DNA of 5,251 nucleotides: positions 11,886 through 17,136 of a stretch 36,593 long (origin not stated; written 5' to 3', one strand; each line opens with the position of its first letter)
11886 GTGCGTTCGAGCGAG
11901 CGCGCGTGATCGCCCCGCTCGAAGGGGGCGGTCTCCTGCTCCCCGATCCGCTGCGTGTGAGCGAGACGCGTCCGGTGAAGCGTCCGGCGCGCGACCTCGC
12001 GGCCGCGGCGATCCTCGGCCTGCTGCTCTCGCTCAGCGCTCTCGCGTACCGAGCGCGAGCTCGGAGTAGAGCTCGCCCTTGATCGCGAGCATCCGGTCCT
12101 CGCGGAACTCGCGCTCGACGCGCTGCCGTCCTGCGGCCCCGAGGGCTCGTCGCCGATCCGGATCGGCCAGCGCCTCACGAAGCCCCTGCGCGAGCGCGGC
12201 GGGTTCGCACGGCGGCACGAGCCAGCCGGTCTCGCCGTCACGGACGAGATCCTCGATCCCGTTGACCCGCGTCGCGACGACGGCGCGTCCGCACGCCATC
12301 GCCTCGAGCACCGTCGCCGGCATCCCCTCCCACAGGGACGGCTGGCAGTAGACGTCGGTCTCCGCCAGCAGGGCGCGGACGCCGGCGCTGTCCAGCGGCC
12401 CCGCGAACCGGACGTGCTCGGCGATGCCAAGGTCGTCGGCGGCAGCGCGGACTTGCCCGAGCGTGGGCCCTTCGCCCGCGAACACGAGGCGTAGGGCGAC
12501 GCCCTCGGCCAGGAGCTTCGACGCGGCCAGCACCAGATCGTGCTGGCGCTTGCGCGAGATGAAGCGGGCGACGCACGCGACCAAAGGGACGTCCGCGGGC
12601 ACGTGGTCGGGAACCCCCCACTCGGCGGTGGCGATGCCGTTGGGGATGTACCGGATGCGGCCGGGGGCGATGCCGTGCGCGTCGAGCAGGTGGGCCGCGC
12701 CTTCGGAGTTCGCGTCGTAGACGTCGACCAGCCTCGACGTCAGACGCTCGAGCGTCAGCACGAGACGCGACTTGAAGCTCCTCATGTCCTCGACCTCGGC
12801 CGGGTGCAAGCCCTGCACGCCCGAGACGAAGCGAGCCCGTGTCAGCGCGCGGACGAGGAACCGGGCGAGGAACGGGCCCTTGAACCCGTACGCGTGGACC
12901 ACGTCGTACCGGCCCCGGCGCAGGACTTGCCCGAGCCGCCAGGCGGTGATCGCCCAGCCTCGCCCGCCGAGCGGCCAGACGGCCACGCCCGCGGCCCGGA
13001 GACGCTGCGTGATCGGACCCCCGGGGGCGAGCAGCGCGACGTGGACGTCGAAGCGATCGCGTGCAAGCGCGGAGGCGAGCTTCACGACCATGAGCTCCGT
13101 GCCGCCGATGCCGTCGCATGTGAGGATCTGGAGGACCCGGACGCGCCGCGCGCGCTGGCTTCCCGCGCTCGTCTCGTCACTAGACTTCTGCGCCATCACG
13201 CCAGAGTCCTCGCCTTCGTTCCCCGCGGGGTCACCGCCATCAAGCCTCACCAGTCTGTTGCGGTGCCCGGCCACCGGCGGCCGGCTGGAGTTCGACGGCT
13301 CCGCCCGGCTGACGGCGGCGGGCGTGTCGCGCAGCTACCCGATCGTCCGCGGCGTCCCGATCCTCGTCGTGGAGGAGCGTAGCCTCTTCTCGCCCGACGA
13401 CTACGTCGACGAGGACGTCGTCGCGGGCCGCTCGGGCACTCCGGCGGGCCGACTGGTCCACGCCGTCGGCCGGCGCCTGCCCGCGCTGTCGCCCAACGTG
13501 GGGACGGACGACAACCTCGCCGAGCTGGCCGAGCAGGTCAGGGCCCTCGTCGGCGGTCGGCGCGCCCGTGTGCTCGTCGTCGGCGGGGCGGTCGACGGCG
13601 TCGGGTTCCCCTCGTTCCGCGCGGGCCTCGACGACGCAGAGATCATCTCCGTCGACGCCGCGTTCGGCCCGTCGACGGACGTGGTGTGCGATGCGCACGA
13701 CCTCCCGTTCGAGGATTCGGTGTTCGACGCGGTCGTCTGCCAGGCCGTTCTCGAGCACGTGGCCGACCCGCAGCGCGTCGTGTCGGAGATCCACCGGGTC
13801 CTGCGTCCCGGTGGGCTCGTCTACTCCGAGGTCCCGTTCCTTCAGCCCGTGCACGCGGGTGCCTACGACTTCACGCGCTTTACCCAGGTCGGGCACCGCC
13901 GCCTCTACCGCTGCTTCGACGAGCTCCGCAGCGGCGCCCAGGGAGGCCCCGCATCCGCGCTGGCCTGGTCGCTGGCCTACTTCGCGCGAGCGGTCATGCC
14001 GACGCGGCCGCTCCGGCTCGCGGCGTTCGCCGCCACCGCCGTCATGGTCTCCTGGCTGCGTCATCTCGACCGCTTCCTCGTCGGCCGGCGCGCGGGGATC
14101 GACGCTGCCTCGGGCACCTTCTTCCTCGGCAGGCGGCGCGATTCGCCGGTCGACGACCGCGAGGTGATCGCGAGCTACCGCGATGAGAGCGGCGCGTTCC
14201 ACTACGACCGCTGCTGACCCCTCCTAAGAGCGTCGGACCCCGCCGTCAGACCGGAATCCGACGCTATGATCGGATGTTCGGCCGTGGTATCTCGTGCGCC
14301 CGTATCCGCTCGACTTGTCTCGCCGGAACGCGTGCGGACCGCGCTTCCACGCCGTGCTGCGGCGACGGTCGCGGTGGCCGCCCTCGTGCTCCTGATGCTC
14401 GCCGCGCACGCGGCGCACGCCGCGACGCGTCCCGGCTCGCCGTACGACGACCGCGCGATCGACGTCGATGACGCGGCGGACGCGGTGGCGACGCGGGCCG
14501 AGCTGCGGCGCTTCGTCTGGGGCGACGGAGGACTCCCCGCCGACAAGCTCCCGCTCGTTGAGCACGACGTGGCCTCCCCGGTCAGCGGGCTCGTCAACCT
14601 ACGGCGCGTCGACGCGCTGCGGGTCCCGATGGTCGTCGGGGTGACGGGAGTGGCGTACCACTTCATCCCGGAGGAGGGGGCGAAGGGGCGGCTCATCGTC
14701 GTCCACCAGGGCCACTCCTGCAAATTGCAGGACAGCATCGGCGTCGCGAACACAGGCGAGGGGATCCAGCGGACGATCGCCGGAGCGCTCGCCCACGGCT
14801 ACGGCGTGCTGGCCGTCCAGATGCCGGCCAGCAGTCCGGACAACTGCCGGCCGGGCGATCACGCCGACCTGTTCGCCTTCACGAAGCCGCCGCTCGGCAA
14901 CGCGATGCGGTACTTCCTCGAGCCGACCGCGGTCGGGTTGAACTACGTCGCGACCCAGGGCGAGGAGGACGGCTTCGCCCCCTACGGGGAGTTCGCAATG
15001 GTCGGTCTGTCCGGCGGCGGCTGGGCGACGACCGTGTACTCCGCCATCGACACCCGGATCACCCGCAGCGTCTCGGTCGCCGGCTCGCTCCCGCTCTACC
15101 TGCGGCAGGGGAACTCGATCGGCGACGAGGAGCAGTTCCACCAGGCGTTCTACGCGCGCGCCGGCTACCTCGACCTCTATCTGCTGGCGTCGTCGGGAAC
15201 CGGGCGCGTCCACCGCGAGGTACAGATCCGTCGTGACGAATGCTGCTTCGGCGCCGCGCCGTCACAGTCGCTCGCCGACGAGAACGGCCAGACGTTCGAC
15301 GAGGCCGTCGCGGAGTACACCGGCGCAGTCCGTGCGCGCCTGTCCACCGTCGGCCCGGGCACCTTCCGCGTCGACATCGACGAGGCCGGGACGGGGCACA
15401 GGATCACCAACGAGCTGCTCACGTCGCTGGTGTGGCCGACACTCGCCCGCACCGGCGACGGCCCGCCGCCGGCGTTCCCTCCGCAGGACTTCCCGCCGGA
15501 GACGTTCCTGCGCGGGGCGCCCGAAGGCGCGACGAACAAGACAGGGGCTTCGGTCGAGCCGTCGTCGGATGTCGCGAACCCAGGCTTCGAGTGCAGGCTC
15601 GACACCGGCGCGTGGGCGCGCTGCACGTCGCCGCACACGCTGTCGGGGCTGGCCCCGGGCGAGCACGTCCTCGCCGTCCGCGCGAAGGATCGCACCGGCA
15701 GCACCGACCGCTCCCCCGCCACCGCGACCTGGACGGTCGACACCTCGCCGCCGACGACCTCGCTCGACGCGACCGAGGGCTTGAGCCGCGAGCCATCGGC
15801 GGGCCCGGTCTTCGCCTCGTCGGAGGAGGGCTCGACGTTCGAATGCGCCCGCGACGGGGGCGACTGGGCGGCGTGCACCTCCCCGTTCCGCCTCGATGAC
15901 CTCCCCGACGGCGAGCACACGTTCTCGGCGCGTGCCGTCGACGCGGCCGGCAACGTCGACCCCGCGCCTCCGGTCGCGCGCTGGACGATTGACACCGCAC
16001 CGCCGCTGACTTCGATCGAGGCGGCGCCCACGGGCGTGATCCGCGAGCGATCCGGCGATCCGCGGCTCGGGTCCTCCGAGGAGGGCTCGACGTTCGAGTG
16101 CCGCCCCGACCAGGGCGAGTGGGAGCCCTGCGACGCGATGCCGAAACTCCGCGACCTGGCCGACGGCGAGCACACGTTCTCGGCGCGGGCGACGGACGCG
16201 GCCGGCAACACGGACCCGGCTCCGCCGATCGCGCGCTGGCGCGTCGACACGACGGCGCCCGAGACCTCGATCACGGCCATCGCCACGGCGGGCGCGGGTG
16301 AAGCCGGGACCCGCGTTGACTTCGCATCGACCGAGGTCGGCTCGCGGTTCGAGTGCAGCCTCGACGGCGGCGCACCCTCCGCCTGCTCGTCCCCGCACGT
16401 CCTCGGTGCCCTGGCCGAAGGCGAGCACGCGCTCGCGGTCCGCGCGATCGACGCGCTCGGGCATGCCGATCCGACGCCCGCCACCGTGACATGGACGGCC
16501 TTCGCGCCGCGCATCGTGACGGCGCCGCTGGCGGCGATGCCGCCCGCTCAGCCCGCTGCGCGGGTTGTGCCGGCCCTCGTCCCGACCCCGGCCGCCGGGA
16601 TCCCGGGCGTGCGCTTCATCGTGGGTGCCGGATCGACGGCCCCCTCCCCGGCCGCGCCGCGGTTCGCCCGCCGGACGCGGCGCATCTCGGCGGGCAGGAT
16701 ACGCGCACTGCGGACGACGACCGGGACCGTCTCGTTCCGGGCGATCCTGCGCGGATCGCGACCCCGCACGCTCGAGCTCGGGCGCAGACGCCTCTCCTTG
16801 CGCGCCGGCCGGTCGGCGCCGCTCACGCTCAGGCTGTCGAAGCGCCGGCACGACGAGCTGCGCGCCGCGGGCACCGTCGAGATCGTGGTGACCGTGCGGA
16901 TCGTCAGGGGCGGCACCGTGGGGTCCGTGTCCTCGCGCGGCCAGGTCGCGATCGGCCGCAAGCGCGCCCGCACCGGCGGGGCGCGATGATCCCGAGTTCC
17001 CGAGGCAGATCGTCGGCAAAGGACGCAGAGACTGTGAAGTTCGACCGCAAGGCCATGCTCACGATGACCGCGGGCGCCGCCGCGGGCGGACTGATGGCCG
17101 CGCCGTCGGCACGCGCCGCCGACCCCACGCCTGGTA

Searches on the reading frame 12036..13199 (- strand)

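Call 14: search_protein_families(library=pfam, proteins=[window:12036-13199:-], max_evalue=0.001)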
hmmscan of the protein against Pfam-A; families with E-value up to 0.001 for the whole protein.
window:12036-13199:- (388 aa): 6 families
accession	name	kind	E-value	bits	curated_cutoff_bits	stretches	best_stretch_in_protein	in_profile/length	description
PF00534.26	Glycos_transf_1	-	5.5e-39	133.9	26.4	1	202-360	13-172/172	Glycosyl transferases group 1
PF13692.12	Glyco_trans_1_4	-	1.2e-34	120.1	27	1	205-346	2-142/142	Glycosyl transferases group 1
PF13439.12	Glyco_transf_4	-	5.1e-21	75.9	28.5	1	31-192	1-169/170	Glycosyltransferase Family 4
PF13579.12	Glyco_trans_4_4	-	1.4e-20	74.7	29.7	1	32-188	1-158/158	Glycosyl transferase 4-like domain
PF13524.12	Glyco_trans_1_2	-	2e-12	47.7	25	1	237-366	16-134/144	Glycosyl transferase-like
PF13477.12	Glyco_trans_4_2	-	0.00011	22.8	23.4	1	35-132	10-110/139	Glycosyl transferase 4-like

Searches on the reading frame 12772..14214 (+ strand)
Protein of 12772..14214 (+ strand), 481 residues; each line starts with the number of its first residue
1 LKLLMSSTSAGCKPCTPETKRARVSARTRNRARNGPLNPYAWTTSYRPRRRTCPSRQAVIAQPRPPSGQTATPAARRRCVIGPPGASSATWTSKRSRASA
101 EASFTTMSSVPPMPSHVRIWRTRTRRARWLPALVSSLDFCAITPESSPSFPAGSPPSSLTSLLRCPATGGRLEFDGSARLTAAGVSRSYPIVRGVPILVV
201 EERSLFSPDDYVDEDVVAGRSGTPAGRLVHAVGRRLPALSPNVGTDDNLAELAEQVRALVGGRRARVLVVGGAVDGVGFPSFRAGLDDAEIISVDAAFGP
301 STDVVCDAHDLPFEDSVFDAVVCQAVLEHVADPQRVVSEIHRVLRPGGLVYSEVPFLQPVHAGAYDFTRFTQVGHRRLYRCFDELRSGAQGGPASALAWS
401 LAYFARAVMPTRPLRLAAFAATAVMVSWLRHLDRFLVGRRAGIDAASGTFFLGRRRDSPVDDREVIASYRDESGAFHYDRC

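Call 14: search_protein_families(library=pfam, proteins=[window:12772-14214:+], max_evalue=0.001)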
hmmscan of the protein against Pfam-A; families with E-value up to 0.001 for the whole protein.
window:12772-14214:+ (481 aa): 7 families
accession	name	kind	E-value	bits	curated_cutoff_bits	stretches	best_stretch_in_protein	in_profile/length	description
PF08241.18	Methyltransf_11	-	8.5e-17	62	21.2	1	304-351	47-94/95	Methyltransferase domain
PF13649.12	Methyltransf_25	-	3.9e-10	40.7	27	1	304-348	51-97/97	Methyltransferase domain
PF13847.12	Methyltransf_31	-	7.4e-09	35.9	27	1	305-353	60-110/145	Methyltransferase domain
PF13489.12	Methyltransf_23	-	4e-08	33.6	27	1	303-359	67-122/164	Methyltransferase domain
PF08242.18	Methyltransf_12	-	5.5e-08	33.9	30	1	306-349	56-97/98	Methyltransferase domain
PF01209.24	Ubie_methyltran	-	9.1e-06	25.6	20.1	1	304-351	103-150/233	ubiE/COQ5 methyltransferase family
PF05148.21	Methyltransf_8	-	4.3e-05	23.9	27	1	290-351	95-155/219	Hypothetical methyltransferase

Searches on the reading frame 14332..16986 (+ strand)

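Call 13: search_protein_families(library=pfam, proteins=[window:14332-16986:+], max_evalue=0.001)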
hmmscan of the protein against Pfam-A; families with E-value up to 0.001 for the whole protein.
window:14332-16986:+ (885 aa): 3 families
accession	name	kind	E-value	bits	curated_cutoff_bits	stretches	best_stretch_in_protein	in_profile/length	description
PF19077.6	Big_13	-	7.4e-16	58.9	27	1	607-640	70-102/102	Bacterial Ig-like domain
PF13750.12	Big_3_3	-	6.9e-07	29.5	27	0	518-562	6-50/157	Bacterial Ig-like domain (group 3)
PF24421.1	Ig_J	-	9.6e-05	22.9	29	0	434-467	67-99/104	Tip attachment protein J, Ig-like domain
